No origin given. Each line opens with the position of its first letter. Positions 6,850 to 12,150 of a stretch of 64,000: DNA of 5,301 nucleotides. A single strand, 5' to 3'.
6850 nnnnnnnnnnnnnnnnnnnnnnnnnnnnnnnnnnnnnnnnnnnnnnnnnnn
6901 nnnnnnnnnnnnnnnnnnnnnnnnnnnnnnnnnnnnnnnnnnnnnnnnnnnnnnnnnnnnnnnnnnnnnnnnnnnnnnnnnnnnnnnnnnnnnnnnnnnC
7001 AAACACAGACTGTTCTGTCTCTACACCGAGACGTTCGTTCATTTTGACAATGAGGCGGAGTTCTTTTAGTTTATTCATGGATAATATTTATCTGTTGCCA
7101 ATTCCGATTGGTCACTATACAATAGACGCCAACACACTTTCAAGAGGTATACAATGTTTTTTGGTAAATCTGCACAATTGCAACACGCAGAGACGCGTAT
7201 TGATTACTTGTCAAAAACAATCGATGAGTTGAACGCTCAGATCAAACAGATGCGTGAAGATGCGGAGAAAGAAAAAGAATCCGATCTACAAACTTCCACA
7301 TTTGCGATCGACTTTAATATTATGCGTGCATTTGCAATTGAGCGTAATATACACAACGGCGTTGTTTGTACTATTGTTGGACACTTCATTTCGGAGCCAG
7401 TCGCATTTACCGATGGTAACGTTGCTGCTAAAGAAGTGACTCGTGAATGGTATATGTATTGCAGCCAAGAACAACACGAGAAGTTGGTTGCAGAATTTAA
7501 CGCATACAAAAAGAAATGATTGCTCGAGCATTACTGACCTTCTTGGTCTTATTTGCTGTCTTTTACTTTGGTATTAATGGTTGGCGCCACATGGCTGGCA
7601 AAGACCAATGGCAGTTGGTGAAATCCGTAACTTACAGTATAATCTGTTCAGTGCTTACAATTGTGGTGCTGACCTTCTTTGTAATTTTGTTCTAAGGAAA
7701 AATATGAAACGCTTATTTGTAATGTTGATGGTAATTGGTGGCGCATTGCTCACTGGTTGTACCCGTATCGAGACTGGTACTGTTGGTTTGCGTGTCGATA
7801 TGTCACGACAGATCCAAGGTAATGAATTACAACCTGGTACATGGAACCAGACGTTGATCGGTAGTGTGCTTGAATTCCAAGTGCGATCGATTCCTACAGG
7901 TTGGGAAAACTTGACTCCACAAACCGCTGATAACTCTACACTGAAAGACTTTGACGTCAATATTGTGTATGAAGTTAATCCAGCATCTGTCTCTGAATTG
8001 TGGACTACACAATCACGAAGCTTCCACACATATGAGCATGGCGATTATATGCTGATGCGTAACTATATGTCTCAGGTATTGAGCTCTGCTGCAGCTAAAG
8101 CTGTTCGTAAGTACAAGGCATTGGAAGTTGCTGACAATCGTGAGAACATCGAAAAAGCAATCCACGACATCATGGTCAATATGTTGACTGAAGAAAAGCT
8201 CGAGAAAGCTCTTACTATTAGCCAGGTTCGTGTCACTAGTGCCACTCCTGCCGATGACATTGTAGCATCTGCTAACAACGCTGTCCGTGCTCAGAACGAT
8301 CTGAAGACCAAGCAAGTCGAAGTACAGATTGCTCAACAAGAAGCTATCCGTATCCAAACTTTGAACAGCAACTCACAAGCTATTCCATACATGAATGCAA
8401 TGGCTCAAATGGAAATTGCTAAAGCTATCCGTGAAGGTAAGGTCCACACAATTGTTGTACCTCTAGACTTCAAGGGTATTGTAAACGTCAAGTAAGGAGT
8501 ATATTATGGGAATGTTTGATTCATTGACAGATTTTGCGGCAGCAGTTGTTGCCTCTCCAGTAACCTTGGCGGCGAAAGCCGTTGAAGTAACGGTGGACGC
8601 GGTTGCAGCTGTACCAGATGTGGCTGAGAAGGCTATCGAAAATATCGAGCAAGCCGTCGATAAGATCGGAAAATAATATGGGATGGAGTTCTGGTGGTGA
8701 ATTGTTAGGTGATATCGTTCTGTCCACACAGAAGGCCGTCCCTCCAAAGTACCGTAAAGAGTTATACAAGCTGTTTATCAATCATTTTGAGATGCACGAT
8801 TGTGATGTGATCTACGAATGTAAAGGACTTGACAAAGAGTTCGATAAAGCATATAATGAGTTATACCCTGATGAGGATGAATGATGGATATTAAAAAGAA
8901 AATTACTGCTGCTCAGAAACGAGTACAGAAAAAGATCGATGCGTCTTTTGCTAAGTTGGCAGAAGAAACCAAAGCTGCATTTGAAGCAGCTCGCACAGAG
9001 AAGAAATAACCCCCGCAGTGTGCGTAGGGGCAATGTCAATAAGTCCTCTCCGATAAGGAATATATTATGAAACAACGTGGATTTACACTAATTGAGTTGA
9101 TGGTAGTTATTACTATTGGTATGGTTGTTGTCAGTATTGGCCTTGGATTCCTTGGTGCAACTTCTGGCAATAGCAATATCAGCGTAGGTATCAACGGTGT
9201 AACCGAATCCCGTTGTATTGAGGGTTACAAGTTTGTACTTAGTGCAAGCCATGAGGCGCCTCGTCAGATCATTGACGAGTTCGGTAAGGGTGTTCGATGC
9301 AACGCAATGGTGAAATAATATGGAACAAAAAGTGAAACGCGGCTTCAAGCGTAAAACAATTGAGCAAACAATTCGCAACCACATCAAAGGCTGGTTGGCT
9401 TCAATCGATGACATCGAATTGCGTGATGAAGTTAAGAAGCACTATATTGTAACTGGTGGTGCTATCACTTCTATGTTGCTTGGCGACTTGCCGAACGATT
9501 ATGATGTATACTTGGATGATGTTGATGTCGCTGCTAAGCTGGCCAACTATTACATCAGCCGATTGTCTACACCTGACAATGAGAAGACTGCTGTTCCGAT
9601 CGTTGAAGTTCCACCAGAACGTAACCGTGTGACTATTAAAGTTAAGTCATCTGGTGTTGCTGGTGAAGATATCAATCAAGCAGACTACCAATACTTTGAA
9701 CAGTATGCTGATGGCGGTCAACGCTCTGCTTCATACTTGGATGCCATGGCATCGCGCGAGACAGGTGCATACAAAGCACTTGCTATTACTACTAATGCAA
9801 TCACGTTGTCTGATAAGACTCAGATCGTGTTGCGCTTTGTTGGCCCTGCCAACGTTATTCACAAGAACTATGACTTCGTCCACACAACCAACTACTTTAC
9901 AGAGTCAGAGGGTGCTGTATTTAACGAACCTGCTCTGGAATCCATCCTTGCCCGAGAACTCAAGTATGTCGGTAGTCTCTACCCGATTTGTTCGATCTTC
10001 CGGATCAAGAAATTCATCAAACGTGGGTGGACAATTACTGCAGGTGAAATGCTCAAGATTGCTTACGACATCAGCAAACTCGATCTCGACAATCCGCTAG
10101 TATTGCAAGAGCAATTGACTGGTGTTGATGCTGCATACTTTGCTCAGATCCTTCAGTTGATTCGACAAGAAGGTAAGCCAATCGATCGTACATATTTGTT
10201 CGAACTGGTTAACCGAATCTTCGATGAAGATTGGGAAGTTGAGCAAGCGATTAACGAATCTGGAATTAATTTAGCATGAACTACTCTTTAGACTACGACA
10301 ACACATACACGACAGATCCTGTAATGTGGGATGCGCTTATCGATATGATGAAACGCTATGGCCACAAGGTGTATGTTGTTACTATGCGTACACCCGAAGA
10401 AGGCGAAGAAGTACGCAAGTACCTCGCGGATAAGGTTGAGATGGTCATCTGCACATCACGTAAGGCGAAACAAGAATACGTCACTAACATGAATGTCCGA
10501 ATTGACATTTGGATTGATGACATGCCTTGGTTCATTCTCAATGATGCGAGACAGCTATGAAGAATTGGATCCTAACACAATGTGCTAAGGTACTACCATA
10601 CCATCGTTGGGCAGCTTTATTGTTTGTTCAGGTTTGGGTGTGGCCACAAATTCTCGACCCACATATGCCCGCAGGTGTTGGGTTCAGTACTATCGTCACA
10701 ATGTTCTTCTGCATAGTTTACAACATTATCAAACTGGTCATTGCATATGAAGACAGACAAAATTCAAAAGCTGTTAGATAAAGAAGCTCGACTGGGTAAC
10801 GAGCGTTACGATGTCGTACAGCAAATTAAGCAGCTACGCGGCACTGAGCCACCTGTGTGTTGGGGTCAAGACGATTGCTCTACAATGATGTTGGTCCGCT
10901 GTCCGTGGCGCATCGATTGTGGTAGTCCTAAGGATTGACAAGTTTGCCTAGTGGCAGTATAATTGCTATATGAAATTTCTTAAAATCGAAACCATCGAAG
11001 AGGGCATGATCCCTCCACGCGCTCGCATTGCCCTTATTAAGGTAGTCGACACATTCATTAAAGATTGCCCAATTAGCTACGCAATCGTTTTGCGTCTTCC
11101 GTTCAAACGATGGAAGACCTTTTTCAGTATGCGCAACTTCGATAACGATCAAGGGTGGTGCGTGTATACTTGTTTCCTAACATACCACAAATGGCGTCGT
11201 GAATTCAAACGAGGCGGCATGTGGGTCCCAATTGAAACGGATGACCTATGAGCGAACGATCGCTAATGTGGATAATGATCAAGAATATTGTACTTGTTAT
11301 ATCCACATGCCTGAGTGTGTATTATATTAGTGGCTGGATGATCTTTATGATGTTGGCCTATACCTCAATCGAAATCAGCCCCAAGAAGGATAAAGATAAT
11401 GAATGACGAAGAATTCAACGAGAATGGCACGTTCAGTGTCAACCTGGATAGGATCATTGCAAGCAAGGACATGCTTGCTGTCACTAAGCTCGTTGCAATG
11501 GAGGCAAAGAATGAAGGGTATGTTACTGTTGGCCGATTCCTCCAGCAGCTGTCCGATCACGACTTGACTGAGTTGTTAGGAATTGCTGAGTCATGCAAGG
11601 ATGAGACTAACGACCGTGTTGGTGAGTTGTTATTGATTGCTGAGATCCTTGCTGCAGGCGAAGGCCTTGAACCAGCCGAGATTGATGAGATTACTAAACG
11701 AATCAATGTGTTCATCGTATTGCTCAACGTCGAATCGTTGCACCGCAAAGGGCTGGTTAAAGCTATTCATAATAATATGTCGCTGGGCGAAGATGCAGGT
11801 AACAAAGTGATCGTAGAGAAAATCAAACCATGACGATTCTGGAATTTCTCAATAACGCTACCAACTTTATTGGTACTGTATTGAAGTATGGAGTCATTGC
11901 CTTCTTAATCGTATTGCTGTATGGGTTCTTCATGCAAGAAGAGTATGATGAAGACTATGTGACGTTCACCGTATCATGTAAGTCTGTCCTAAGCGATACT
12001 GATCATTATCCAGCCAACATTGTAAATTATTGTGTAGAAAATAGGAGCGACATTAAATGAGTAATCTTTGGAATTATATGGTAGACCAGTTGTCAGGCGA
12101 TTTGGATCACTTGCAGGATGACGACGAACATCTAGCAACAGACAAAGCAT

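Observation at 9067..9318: Phage-encoded type IV pilin/pseudopilin-like protein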

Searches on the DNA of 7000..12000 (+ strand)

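Call 9: search_dna_similar(query=window:7000-12000:+, collection=phages, mode=near, max_rows=25)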
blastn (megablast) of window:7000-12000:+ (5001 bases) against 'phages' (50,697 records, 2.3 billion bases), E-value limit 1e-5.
No match.

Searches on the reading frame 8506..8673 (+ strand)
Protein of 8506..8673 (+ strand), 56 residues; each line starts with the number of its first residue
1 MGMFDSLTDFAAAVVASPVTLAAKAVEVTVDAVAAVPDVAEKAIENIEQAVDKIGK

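Call 6: search_protein_families(library=pfam, proteins=[window:8506-8673:+], max_evalue=1)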
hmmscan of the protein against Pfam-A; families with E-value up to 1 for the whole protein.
window:8506-8673:+ (56 aa): 0 families

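Call 7: search_protein_families(library=phrogs, proteins=[window:8506-8673:+], max_evalue=0.1)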
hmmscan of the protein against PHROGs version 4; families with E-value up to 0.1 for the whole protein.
window:8506-8673:+ (56 aa): 2 families
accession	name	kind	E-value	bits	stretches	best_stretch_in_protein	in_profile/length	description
phrog_38045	-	moron, auxiliary metabolic gene and host takeover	0.032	15.1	1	1-54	1-54/243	membrane protein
phrog_6746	-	unknown function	0.079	13.9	1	8-46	3-41/108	-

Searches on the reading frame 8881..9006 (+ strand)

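Call 6: search_protein_families(library=pfam, proteins=[window:8881-9006:+], max_evalue=1)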
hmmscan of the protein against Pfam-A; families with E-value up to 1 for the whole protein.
window:8881-9006:+ (42 aa): 2 families
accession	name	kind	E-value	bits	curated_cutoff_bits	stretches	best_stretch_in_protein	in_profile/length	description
PF07743.18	HSCB_C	-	0.082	13.7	22.1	1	6-39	24-58/74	HSCB C-terminal oligomerisation domain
PF06936.16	Selenoprotein_S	-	0.37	11.1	29.8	1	5-41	82-118/192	Selenoprotein S (SelS)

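Call 7: search_protein_families(library=phrogs, proteins=[window:8881-9006:+], max_evalue=0.1)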
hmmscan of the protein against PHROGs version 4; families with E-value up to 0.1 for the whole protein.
window:8881-9006:+ (42 aa): 1 family
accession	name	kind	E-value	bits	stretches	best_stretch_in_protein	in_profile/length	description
phrog_19849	-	unknown function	0.07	14.6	1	2-39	17-53/99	-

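Call 73: search_protein_families(library=padloc, proteins=[window:8881-9006:+], max_evalue=0.01)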
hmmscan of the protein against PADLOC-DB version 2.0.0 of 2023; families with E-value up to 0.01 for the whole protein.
window:8881-9006:+ (42 aa): 0 families
